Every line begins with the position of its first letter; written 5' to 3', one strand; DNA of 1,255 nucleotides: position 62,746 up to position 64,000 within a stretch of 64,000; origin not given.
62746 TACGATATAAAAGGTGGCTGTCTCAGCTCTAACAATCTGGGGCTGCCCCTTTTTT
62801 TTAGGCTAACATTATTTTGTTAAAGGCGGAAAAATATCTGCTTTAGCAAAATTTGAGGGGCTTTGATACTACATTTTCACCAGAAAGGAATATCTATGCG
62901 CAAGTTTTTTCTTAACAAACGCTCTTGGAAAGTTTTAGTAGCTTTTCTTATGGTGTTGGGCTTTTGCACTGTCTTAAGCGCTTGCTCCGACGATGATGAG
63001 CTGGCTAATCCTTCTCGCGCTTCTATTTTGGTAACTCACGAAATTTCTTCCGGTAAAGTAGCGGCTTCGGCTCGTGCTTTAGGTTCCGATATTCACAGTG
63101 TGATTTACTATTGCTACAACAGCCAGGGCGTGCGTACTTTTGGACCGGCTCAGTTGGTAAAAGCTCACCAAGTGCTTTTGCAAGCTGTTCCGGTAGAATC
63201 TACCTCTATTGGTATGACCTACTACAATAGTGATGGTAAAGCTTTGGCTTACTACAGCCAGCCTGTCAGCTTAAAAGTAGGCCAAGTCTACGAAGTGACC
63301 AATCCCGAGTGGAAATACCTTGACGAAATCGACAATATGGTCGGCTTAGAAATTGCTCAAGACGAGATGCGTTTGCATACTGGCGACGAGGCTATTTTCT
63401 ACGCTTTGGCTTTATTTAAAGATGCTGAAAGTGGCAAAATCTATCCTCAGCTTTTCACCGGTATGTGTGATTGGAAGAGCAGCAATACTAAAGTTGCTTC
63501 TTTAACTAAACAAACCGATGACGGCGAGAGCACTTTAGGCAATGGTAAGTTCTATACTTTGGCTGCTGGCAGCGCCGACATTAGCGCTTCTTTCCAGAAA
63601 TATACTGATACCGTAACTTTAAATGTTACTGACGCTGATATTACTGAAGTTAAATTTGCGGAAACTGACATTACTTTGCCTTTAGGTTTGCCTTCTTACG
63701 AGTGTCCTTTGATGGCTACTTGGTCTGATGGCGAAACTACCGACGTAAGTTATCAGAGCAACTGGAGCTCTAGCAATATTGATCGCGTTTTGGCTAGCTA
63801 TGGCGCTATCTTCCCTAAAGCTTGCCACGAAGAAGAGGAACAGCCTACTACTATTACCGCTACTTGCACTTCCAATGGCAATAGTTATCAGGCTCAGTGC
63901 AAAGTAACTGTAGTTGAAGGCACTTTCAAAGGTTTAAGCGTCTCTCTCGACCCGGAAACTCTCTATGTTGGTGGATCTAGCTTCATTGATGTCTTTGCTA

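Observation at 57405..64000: Tandem array of four paralogous surface lipoproteins immediately downstream of the pseudopilin genes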

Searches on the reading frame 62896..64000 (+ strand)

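Call 6: search_protein_families(library=pfam, proteins=[window:62896-64000:+], max_evalue=0.1)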
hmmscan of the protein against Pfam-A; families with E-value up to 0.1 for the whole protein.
window:62896-64000:+ (368 aa): 1 family
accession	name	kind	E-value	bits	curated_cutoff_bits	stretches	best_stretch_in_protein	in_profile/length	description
PF20578.4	aBig_2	-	0.039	14.2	27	1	289-341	38-88/89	Atrophied bacterial Ig domain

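Call 20: search_protein_families(library=ncbifam, proteins=[window:62896-64000:+], max_evalue=0.1)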
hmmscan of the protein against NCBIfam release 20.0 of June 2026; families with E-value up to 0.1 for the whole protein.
window:62896-64000:+ (368 aa): 0 families
